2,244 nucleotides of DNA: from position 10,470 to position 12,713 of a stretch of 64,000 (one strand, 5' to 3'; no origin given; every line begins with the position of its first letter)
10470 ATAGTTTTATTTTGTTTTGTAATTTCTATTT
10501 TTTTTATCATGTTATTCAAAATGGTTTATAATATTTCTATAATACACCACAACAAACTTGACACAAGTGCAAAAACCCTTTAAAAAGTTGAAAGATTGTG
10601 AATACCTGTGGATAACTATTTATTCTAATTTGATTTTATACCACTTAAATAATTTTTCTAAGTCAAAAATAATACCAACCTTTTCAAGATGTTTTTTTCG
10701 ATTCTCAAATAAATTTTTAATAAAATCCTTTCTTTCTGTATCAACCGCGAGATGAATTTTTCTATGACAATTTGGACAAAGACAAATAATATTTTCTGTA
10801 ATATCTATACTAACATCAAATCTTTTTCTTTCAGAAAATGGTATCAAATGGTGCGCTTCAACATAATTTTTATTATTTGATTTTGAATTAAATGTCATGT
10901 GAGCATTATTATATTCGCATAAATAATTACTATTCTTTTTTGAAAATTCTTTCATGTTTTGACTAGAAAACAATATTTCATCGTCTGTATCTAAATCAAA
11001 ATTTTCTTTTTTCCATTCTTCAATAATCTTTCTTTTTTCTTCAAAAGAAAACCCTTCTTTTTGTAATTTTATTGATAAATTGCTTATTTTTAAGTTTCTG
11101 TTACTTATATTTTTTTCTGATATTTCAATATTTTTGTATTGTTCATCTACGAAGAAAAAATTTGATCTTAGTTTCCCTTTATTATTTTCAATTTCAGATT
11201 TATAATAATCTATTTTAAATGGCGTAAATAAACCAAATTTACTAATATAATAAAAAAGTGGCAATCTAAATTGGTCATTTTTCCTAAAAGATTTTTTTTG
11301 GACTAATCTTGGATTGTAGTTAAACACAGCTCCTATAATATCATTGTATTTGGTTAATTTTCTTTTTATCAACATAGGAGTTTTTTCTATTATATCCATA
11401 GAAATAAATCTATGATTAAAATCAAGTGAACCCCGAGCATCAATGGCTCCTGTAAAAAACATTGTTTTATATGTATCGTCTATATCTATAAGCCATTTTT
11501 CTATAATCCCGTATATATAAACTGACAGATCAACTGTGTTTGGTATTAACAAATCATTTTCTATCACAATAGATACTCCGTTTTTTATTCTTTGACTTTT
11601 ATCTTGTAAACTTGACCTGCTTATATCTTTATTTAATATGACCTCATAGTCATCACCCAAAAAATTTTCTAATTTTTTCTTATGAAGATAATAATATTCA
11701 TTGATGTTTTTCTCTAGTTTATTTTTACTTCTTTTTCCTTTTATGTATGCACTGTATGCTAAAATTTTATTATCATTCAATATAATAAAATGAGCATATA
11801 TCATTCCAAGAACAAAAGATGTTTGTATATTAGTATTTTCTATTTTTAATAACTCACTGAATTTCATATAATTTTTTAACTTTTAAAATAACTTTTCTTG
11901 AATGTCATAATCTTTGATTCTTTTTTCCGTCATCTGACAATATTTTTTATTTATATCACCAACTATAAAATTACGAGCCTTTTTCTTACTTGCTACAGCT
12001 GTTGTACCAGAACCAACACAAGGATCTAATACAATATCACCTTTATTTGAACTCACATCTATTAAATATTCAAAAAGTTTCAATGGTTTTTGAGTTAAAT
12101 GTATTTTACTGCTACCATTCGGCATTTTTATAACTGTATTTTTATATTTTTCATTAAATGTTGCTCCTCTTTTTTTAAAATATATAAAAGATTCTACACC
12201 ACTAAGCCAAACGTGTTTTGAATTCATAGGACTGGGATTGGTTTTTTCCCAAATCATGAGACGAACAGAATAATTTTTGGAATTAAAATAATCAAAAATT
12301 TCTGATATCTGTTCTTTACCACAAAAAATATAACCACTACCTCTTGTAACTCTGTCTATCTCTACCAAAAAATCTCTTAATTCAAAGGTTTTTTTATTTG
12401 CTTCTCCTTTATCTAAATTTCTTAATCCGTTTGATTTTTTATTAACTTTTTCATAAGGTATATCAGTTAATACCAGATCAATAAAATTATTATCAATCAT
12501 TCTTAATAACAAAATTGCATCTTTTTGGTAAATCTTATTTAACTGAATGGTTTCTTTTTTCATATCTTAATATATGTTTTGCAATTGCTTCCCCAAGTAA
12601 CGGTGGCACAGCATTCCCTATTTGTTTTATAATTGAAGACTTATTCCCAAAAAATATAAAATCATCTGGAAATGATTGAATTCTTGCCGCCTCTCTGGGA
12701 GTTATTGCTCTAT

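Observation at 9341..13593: Four-gene defence operon: m5C MTase + beta-class N4/N6 MTase + large HNH-domain protein + AAA_21/ABC ATPase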

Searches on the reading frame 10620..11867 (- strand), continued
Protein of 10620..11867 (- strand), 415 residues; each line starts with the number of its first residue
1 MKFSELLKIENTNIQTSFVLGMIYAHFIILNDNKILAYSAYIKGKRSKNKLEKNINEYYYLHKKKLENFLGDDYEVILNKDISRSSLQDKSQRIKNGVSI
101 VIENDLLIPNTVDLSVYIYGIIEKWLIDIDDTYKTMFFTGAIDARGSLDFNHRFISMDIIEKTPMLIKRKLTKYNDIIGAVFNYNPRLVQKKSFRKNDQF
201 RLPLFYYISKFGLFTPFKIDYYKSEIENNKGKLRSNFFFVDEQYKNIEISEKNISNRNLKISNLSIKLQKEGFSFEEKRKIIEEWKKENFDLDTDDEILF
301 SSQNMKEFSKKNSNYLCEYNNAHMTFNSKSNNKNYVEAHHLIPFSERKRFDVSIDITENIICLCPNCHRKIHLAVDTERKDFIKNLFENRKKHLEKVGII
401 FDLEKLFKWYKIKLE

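Call 77: search_protein_families(library=pfam, alignment_id=A1, max_evalue=1)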
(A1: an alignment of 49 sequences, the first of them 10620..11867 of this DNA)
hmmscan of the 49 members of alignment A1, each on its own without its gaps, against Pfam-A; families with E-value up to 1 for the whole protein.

A. member 1, window:10620-11867:- (415 aa): 3 families
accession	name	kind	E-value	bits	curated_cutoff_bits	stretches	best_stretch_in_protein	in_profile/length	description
PF13391.12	HNH_2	-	2.1e-06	27.9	21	1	330-369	6-56/66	HNH endonuclease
PF01844.29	HNH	-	1.7e-05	25.3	21.4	1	334-372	12-45/47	HNH endonuclease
PF23382.1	DUF7097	-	0.017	15.4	27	1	281-374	44-138/175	Family of unknown function (DUF7097)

B. families by the number of members that match (of 49 scanned): 32 families (the first 25 are shown)
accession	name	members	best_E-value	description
PF13391.12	HNH_2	49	4.9e-08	HNH endonuclease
PF01844.29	HNH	48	1.1e-07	HNH endonuclease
PF23382.1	DUF7097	39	0.0003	Family of unknown function (DUF7097)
PF02022.25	Integrase_Zn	14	0.00027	Integrase Zinc binding domain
PF05979.17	DUF896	6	0.03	Bacterial protein of unknown function (DUF896)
PF09533.15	DUF2380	5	0.082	Predicted lipoprotein of unknown function (DUF2380)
PF08489.16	TiaS_FLD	3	0.095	TiaS FLD domain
PF19790.4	DUF6274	3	0.12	Family of unknown function (DUF6274)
PF23435.1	DUF7121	2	0.0014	Family of unknown function (DUF7121)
PF05204.19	Hom_end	2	0.0033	Homing endonuclease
PF14412.12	AHH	2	0.0043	A nuclease family of the HNH/ENDO VII superfamily with conserved AHH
PF25169.1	DUF7830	2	0.036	Domain of unknown function (DUF7830)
PF22965.1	INTS7_C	2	0.16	Integrator complex subunit 7, C-terminal domain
PF08459.17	UvrC_RNaseH_dom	1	0.0025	UvrC RNAse H endonuclease domain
PF11310.13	DUF3113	1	0.011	Protein of unknown function (DUF3113)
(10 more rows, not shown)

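Call 85: find_related_loci(query=A1, collection=viral_contigs, flank=6000)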
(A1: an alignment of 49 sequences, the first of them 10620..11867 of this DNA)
Query A1 (415 aa) in viral_contigs; peptide patterns used: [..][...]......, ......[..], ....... (x = any residue, [..] = any of these).
360 stretches matched a pattern; 161 encode a relative of the query (tblastn E <= 1e-3); the best 80 are kept; 80 distinct loci.
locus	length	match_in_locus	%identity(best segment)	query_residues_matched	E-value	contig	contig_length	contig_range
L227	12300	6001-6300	47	312-411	1e-27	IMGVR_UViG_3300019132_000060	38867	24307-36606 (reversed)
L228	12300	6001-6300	49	311-410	7e-27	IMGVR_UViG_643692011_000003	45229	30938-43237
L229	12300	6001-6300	48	313-412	3e-25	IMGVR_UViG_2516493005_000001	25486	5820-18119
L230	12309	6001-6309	48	311-413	1e-24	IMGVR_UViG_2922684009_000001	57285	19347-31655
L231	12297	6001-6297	46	312-410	2e-24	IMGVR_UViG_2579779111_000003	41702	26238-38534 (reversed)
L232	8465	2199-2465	47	311-399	3e-24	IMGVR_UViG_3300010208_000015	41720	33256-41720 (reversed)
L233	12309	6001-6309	44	311-413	1e-23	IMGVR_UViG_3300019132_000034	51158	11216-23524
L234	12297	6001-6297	48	311-410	2e-23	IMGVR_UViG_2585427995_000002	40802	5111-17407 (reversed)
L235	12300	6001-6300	43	311-410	3e-23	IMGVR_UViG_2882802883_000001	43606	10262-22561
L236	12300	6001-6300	44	313-412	2e-22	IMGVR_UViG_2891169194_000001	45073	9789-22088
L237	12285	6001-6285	48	311-406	2e-22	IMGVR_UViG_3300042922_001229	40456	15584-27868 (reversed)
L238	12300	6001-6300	44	312-411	3e-22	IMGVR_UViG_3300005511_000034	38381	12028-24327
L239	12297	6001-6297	41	313-411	4e-22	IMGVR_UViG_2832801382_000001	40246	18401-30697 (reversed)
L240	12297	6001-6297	46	311-410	5e-22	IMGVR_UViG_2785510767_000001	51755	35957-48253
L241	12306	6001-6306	41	313-411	7e-22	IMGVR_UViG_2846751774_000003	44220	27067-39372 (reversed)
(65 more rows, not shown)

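Call 91: fold_search(model_id=the predicted structure, library=pdb)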
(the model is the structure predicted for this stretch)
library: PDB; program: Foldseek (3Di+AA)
matches with E <= 10: 67; with E <= 0.001: 2
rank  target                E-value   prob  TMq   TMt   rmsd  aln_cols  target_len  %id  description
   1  6ghc_B                3.6e-04  1.00  0.20  0.28  17.6       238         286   18  Modification dependent EcoKMcrA restriction endonuclease (released 2018-08-08)
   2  6ghc_A                3.8e-04  1.00  0.20  0.29  24.5       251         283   16  Modification dependent EcoKMcrA restriction endonuclease (released 2018-08-08)
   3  7qsu                  3.8e-02  0.96  0.24  0.26   6.2       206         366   12  Crystal structure of homing endonuclease-associated TliVMA intein (C1A, d333-339) (released 2022-03-30)
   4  3mxa_A                3.8e-02  0.60  0.23  0.30  18.4       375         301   12  Molecular basis of engineered meganuclease targeting of the endogenous human RAG1 locus (released 2010-10-06)
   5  3hyi                  5.2e-02  0.84  0.24  0.32  16.2       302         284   12  Crystal structure of full-length DUF199/WhiA from Thermatoga maritima (released 2009-09-01)
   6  1jva_B                6.0e-02  0.82  0.27  0.26   9.1       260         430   12  CRYSTAL STRUCTURE OF THE VMA1-DERIVED ENDONUCLEASE BEARING THE N AND C EXTEIN PROPEPTIDES (released 2002-08-29)
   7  7qss                  8.1e-02  0.91  0.24  0.23   6.6       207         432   10  Crystal structure of homing endonuclease-associated TliVMA intein (C1A) (released 2022-03-30)
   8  5zmm_F                9.4e-02  1.00  0.20  0.18   8.8       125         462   19  Structure of the Type IV phosphorothioation-dependent restriction endonuclease ScoMcrA (released 2018-09-26)
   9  5zmm_C                1.0e-01  0.99  0.19  0.16   9.1       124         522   17  Structure of the Type IV phosphorothioation-dependent restriction endonuclease ScoMcrA (released 2018-09-26)
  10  1vde_B                1.1e-01  0.60  0.22  0.21   8.3       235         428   10  PI-SCEI, A HOMING ENDONUCLEASE WITH PROTEIN SPLICING ACTIVITY (released 1998-04-08)
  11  3hyj_D                1.2e-01  0.57  0.20  0.36  10.4       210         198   14  Crystal structure of the N-terminal LAGLIDADG domain of DUF199/WhiA (released 2009-09-01)
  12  9liq_A                1.6e-01  0.97  0.16  0.13   8.4       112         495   18  CryoEM Structures Uncover the Unexpected Hinges of IscB for Enhanced Gene Editing (released 2026-01-21)
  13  1ef0_A                1.7e-01  0.44  0.21  0.20   9.1       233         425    9  CRYSTAL STRUCTURE OF PI-SCEI MINIPRECURSOR (released 2000-06-07)
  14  1vde_A                2.1e-01  0.54  0.25  0.24   9.9       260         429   10  PI-SCEI, A HOMING ENDONUCLEASE WITH PROTEIN SPLICING ACTIVITY (released 1998-04-08)
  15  5zmm_E                2.4e-01  0.98  0.20  0.17   8.9       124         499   18  Structure of the Type IV phosphorothioation-dependent restriction endonuclease ScoMcrA (released 2018-09-26)
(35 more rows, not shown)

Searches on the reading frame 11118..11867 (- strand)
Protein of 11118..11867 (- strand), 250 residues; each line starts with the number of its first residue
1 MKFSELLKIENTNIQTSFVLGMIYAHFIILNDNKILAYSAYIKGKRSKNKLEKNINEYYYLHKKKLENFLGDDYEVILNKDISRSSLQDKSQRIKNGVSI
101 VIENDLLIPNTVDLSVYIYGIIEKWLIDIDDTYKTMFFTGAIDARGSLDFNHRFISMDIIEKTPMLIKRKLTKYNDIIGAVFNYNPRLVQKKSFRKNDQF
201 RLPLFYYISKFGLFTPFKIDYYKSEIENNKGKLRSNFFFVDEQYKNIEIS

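Call 93: find_homologous_proteins(query=window:11118-11867:-, max_evalue=0.001)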
Query window:11118-11867:- (250 aa): 35 proteins with E <= 0.001 among 371 candidates.
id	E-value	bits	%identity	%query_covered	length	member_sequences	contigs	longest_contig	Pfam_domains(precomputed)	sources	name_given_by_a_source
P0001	1.4e-156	537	100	100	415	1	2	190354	PF13391.13,PF01844.30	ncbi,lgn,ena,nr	ncbi:MAG: hypothetical protein Athens071416_86 [Parcubacteria group bacterium Athens0714_16]|nr:MAG:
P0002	2.6e-99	350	64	100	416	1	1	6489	PF13391.13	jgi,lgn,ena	-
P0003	7.0e-90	319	61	100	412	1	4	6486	PF13391.13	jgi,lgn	jgi:hypothetical protein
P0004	3.0e-85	304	58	100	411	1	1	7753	-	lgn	-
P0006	1.4e-83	298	56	99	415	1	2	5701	PF13391.13,PF01844.30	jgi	jgi:hypothetical protein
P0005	3.8e-80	287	56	100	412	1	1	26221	-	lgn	-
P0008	1.4e-75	272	57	100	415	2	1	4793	PF01844.30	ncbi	-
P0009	6.7e-69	250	54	100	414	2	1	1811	PF13391.13,PF01844.30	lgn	-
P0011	4.6e-64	234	49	100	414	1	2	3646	PF13391.13,PF01844.30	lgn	-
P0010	1.7e-63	233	48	100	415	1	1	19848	PF01844.30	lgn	-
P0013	1.2e-58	217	49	100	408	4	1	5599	-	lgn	-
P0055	6.3e-58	214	51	98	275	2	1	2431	-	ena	-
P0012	5.0e-57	211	48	100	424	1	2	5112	PF13391.13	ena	-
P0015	3.6e-56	209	49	100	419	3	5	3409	PF13391.13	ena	-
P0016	9.1e-56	207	47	100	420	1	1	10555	PF01844.30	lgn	-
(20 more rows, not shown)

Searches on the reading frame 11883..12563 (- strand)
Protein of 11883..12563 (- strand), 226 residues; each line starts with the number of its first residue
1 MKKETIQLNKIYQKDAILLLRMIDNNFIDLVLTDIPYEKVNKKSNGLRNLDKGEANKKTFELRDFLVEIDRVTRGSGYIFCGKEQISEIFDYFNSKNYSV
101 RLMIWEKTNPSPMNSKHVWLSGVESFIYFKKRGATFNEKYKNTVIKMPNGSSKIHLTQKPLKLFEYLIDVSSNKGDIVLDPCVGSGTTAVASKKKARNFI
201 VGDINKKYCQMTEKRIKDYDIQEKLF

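Call 3: search_protein_families(library=pfam, proteins=[window:11883-12563:-], max_evalue=0.1)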
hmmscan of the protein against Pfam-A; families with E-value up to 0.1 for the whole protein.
window:11883-12563:- (226 aa): 3 families
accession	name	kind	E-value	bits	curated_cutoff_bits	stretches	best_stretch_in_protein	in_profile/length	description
PF01555.25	N6_N4_Mtase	-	4.5e-26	92.6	26.7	1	28-214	1-221/221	DNA methylase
PF02086.21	MethyltransfD12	-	0.0069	16.6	22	1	169-220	14-65/253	D12 class N6 adenine-specific DNA methyltransferase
PF09445.16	Methyltransf_15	-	0.017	15.1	22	1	177-225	3-51/165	RNA cap guanine-N2 methyltransferase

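Call 4: search_protein_families(library=padloc, proteins=[window:11883-12563:-], max_evalue=0.1)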
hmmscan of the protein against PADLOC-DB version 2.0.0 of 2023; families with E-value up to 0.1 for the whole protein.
window:11883-12563:- (226 aa): 66 families (the best 25 are shown)
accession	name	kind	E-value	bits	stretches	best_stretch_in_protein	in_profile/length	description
PDLC03371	MTase_II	-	1.9e-44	150.2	1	5-221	7-257/260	Type II methyltransferase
PDLC03251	MTase_II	-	4.8e-26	89.6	2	143-218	192-268/282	Type II methyltransferase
PDLC03299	MTase_II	-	6e-25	86.3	2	149-217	190-258/296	Type II methyltransferase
PDLC03320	MTase_II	-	3.6e-24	83.4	2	155-218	213-276/289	Type II methyltransferase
PDLC03353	MTase_II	-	1e-22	79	2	137-220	169-254/260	Type II methyltransferase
PDLC03216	MTase_II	-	3.1e-22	77.1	2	149-220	189-259/364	Type II methyltransferase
PDLC03279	MTase_II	-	4.3e-22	76.1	1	7-217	355-585/587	Type II methyltransferase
PDLC03387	MTase_II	-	5.9e-22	76.1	2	142-219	202-278/289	Type II methyltransferase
PDLC03241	MTase_II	-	3e-20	70.6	1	146-218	363-435/447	Type II methyltransferase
PDLC03265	MTase_II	-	4.7e-20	70.3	2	155-218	267-330/333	Type II methyltransferase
PDLC03339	MTase_II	-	7.2e-20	69.1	2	156-218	211-273/399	Type II methyltransferase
PDLC03738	oMTase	-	7.3e-18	62.4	2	151-220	200-269/376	orphan methyltransferase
PDLC03260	MTase_II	-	5.7e-16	56.4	2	155-222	246-313/349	Type II methyltransferase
PDLC03230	MTase_II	-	1.6e-15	55.3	2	151-212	217-278/360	Type II methyltransferase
PDLC03308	MTase_II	-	4.1e-15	53.7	1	12-217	173-396/419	Type II methyltransferase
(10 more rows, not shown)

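Call 5: search_protein_families(library=ncbifam, proteins=[window:11883-12563:-], max_evalue=0.1)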
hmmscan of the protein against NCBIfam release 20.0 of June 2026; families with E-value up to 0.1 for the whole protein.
window:11883-12563:- (226 aa): 8 families
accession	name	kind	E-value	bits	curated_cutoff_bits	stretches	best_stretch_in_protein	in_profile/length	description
NF008572.0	PRK11524.1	equivalog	7.7e-19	67.9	292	2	155-219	195-259/294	adenine-specific DNA-methyltransferase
NF050803.1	DnaMtaseCcrMCaul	equivalog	1.1e-18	67.4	830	1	151-219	182-250/350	adenine-specific DNA-methyltransferase CcrM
NF010253.0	PRK13699.1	subfamily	7.1e-14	52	244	1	11-217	4-206/226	DNA methyltransferase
NF011529.0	PRK14968.1-3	equivalog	0.00023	20.6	162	1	166-222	29-82/198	putative methyltransferase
TIGR01934.1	MenG_MenH_UbiE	subfamily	0.0028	17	158.35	1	170-219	35-85/223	ubiquinone/menaquinone biosynthesis methyltransferase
NF040721.1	Trm14_Arch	equivalog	0.044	12.9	280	0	167-210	183-229/370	tRNA (guanine(6)-N2)-methyltransferase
TIGR03533.1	L3_gln_methyl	equivalog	0.053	12.8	229.7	1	172-225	119-174/284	50S ribosomal protein L3 N(5)-glutamine methyltransferase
TIGR01894.1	cas_TM1795_cmr1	hypoth_equivalog_domain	0.073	13.3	28.65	1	41-167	44-146/167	type III-B CRISPR module RAMP protein Cmr1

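Call 16: search_solved_structures(query=window:11883-12563:-, max_evalue=0.001)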
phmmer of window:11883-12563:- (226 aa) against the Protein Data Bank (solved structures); distinct sequences matched with E-value up to 0.001: 12.
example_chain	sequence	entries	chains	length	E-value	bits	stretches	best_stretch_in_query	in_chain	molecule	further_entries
5hek_A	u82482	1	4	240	3.7e-23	85.5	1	10-217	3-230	Adenine specific DNA methyltransferase (DpnA)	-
5hfj_A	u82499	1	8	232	4.2e-23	85.3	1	10-217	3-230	Adenine specific DNA methyltransferase (DpnA)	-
1g60_A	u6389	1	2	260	4.4e-17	65.6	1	153-211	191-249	Adenine-specific Methyltransferase MboIIA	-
9c3u_A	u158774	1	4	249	6.1e-17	65.2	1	153-216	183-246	Methyltransferase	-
8urk_A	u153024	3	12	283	8.7e-17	64.7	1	154-217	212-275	Methyltransferase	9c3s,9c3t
8s9n_A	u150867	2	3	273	2.8e-10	43.4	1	8-216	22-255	DNA cytosine-N4 methyltransferase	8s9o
8s9m_A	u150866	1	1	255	3.9e-10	42.9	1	9-216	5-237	DNA cytosine-N4 methyltransferase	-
6pbd_A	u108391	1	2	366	8.9e-08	35.2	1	150-216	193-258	Modification methylase CcrMI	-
2zie_A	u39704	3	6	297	1.6e-07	34.4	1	142-216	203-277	Putative modification methylase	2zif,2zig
1boo_A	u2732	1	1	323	0.00028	23.8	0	153-224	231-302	PROTEIN (N-4 CYTOSINE-SPECIFIC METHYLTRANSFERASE PVU II)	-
1nw8_A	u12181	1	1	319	0.0005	23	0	154-214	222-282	MODIFICATION METHYLASE RSRI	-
1eg2_A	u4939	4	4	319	0.00052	22.9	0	154-214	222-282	MODIFICATION METHYLASE RSRI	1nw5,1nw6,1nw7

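Call 70: search_solved_structures(query=window:11883-12563:-, max_evalue=1e-15, show_alignments=2)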
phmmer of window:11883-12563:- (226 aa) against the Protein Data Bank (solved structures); distinct sequences matched with E-value up to 1e-15: 5.
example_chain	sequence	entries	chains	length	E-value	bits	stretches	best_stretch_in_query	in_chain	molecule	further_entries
5hek_A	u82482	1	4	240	3.7e-23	85.5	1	10-217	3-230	Adenine specific DNA methyltransferase (DpnA)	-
5hfj_A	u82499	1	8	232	4.2e-23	85.3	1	10-217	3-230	Adenine specific DNA methyltransferase (DpnA)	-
1g60_A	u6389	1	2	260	4.4e-17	65.6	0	153-211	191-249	Adenine-specific Methyltransferase MboIIA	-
9c3u_A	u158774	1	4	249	6.1e-17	65.2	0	153-216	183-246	Methyltransferase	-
8urk_A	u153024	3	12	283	8.7e-17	64.7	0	154-217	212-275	Methyltransferase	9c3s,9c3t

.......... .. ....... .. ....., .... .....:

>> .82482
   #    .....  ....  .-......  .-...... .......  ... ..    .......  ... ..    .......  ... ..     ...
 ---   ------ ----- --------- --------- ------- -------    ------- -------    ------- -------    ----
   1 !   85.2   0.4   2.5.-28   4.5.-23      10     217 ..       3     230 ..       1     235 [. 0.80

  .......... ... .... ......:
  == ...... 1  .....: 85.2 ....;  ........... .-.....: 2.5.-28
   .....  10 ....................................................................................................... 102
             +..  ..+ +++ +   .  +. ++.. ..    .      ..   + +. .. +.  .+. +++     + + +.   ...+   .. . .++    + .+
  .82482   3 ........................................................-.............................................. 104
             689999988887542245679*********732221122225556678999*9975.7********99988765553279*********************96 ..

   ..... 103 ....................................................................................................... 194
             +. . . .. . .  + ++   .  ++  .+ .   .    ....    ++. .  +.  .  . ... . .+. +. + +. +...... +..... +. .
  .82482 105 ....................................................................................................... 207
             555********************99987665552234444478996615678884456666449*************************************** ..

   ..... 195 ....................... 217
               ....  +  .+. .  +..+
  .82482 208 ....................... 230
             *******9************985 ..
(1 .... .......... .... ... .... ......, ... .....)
